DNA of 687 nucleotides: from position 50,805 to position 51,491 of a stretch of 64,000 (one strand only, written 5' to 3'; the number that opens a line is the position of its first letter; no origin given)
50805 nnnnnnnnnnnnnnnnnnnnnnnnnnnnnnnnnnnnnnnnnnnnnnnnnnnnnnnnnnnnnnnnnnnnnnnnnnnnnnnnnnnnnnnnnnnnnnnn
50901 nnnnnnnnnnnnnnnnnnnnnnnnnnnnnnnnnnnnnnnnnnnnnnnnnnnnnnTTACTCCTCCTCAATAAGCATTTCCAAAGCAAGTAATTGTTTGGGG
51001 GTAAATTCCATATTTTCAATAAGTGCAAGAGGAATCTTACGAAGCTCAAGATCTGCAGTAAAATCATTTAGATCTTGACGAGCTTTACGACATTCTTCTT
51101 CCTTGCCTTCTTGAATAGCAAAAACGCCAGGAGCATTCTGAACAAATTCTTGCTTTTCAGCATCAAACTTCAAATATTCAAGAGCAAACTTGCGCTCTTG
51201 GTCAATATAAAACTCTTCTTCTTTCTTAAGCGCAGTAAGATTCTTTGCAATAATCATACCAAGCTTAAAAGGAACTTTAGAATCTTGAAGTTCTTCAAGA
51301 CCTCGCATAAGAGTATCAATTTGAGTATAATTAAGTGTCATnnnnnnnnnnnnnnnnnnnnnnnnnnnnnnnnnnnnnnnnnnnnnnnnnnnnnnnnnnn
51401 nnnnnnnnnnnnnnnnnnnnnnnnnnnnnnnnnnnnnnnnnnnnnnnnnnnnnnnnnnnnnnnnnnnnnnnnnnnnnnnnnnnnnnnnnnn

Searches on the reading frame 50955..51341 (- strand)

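Call 44: search_protein_families(library=phrogs, max_evalue=0.0001, proteins=[window:50955-51341:-])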
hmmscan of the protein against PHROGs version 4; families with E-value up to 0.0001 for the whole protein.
window:50955-51341:- (128 aa): 1 family
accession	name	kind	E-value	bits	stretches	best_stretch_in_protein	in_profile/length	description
phrog_1401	-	unknown function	1.6e-08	35.6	1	1-127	3-134/140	-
